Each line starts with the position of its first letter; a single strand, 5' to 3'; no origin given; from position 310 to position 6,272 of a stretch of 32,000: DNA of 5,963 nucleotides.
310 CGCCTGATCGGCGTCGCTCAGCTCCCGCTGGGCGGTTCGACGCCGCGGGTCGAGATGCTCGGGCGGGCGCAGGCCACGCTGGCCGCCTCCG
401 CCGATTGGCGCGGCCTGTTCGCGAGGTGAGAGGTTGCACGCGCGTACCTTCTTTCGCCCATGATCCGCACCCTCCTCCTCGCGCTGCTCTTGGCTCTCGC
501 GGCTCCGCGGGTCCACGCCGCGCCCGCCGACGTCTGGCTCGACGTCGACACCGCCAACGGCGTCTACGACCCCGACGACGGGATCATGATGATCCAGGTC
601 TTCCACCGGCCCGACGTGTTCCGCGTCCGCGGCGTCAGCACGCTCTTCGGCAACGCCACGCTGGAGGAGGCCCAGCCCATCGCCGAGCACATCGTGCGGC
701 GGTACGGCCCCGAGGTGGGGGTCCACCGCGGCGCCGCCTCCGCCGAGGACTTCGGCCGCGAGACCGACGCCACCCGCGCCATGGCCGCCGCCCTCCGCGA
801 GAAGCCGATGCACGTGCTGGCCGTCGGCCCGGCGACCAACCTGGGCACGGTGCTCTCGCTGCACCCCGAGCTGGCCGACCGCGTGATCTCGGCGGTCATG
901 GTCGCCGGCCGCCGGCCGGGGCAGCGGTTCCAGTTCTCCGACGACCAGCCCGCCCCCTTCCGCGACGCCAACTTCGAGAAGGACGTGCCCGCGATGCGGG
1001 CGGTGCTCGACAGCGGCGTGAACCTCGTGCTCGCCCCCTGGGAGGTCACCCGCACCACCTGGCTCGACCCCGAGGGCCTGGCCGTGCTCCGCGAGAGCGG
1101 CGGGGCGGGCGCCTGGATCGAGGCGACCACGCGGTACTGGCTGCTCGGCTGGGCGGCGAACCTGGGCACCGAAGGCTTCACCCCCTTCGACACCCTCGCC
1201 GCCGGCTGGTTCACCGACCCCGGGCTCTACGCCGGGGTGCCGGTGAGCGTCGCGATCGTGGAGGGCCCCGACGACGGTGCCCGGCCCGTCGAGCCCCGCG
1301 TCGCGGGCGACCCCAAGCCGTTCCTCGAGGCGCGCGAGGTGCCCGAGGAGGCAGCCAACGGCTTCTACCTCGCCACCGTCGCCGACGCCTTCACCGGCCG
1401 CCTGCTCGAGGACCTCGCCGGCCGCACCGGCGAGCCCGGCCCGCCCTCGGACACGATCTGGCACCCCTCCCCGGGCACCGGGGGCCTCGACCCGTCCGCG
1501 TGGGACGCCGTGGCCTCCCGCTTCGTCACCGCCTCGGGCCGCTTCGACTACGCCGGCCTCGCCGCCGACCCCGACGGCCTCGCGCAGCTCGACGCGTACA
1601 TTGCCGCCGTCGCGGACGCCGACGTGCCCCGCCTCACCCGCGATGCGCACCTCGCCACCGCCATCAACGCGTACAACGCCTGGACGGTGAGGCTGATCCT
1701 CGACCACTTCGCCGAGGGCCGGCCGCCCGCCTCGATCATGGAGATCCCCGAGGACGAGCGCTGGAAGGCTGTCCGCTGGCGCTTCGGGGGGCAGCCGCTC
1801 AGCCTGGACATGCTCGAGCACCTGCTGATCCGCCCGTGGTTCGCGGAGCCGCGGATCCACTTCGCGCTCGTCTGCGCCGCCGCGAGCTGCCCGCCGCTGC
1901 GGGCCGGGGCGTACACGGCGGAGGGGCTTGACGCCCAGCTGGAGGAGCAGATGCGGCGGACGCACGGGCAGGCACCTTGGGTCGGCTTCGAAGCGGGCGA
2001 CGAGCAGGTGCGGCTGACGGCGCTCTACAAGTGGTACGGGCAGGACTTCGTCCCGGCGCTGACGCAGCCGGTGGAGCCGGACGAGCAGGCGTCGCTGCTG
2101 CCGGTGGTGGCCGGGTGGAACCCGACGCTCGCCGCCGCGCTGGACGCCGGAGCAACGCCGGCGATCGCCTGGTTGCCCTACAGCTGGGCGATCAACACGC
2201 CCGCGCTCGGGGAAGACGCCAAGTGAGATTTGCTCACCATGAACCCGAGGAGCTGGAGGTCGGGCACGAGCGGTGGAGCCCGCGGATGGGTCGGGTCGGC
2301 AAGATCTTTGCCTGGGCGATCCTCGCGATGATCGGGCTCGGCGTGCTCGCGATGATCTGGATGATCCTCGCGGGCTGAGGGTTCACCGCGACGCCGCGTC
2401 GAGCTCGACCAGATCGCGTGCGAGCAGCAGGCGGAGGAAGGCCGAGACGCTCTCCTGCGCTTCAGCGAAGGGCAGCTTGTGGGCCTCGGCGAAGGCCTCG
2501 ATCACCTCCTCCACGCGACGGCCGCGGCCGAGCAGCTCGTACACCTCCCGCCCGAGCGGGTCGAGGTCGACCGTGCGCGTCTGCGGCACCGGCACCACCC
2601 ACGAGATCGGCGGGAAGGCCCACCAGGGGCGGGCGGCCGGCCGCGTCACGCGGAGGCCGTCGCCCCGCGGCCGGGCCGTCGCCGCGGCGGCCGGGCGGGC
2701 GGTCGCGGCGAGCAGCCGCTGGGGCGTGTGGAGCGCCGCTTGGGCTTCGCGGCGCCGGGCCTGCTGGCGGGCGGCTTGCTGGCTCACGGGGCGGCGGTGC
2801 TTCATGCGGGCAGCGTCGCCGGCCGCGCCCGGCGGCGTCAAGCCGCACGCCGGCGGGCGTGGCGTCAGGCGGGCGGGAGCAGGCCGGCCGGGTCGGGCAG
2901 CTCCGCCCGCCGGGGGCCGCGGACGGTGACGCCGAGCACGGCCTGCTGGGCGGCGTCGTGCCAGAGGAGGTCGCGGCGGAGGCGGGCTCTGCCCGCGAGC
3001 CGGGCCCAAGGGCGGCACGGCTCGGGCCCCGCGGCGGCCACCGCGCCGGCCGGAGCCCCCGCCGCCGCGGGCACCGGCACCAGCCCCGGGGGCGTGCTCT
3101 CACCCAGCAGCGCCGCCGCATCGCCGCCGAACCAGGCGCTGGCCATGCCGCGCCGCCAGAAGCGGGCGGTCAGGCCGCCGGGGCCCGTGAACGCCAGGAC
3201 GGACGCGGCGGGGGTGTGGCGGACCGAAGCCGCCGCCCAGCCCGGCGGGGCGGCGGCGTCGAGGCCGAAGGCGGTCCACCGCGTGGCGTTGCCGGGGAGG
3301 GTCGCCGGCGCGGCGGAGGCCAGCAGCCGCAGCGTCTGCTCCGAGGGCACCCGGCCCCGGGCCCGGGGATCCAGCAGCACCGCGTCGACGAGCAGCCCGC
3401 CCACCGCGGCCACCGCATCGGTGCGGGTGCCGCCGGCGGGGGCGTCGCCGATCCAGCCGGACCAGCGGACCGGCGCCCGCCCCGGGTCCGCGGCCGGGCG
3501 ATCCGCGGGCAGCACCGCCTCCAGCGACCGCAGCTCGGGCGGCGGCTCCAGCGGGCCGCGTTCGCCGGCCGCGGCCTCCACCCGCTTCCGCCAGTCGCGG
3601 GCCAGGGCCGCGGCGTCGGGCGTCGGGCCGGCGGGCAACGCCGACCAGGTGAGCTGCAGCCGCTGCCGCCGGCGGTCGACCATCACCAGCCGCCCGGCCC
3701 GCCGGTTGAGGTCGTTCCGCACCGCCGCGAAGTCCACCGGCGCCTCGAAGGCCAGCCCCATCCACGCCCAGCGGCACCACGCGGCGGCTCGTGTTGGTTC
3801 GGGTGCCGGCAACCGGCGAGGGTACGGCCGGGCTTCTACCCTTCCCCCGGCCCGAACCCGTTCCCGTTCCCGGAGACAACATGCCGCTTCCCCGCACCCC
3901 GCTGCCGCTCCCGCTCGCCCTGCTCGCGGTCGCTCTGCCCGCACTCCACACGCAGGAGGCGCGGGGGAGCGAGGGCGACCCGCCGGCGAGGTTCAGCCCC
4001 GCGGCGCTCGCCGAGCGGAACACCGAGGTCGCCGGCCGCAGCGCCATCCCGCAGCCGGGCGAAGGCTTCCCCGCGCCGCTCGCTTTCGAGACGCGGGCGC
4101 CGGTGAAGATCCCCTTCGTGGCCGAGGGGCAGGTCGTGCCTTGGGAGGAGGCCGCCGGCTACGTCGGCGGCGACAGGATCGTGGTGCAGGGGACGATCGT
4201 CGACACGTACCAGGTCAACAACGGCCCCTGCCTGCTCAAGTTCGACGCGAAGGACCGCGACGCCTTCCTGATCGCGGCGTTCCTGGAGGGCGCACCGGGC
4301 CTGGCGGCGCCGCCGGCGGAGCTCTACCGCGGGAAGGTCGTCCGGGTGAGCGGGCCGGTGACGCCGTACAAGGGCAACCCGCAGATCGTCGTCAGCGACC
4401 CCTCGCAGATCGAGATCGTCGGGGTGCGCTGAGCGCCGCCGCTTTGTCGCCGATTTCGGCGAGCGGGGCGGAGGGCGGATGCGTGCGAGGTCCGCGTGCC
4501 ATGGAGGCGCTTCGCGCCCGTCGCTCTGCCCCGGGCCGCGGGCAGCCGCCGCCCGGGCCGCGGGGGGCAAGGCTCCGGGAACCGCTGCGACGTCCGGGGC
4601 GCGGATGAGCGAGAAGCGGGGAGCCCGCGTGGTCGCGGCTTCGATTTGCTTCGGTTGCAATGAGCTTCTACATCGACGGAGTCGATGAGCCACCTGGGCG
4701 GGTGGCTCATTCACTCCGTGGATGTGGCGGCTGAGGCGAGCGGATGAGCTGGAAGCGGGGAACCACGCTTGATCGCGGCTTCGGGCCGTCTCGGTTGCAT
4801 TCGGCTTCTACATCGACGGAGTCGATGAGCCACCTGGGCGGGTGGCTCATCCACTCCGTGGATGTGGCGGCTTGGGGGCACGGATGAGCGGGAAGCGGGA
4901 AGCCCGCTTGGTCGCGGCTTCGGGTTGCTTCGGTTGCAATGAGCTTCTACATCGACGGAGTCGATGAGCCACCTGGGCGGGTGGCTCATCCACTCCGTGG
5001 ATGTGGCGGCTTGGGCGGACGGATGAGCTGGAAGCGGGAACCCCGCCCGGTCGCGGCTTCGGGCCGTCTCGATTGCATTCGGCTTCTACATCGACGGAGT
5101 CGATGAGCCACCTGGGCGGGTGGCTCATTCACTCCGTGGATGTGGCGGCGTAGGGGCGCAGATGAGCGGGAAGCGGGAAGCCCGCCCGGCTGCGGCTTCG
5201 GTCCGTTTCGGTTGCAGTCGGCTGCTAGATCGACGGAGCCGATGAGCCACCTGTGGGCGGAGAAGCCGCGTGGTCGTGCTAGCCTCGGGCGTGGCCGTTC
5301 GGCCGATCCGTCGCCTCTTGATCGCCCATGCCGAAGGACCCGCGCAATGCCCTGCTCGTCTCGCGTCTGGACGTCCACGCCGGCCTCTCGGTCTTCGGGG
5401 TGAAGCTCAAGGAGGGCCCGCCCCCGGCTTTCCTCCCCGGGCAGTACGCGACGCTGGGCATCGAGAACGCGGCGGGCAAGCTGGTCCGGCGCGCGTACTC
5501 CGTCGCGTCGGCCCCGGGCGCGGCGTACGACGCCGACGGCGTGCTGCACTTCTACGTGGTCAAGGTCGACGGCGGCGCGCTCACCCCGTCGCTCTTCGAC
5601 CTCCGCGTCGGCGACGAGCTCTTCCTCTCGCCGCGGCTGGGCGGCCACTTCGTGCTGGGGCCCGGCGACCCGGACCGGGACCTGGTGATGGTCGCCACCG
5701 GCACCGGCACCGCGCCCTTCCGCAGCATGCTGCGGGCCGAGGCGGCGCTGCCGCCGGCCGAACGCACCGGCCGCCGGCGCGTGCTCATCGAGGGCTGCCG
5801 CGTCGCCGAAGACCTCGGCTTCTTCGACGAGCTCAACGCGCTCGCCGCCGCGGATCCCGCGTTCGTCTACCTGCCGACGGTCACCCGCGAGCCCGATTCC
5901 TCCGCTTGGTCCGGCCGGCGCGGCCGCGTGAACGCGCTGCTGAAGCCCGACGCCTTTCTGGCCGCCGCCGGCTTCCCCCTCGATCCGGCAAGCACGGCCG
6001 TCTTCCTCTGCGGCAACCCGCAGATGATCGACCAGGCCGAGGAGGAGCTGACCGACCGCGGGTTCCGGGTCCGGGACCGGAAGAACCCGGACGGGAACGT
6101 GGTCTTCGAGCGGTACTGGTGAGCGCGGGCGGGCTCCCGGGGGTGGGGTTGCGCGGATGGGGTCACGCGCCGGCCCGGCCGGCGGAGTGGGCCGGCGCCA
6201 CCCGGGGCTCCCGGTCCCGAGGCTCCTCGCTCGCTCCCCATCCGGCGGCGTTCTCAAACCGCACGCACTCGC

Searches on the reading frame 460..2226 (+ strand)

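Call 75: search_protein_families(library=pfam, proteins=[window:460-2226:+], max_evalue=0.0001)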
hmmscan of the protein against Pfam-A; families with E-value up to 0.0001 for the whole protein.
window:460-2226:+ (588 aa): 2 families
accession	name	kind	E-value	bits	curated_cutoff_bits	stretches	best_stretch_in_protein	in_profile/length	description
PF01156.24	IU_nuc_hydro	-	2.7e-25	90.1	34.2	1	25-277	1-272/297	Inosine-uridine preferring nucleoside hydrolase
PF04784.19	DUF547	-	1.8e-22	80.1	27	1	391-499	3-122/125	Protein of unknown function, DUF547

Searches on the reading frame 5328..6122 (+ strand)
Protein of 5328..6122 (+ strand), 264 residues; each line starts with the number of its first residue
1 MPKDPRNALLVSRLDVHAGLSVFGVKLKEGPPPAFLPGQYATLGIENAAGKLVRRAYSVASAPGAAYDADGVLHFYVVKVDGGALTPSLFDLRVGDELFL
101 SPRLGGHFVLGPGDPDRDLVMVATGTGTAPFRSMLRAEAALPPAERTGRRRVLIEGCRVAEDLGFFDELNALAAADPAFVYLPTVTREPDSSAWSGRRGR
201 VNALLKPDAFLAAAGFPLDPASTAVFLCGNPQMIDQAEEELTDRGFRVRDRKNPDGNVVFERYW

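Call 75: search_protein_families(library=pfam, proteins=[window:5328-6122:+], max_evalue=0.0001)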
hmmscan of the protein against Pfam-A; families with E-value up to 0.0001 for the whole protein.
window:5328-6122:+ (264 aa): 2 families
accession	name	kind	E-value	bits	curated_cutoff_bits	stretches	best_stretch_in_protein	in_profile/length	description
PF00175.26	NAD_binding_1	-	8.3e-16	59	22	1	121-238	1-108/109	Oxidoreductase NAD-binding domain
PF00970.30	FAD_binding_6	-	3.1e-05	24.7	21.1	1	12-100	6-90/99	Oxidoreductase FAD-binding domain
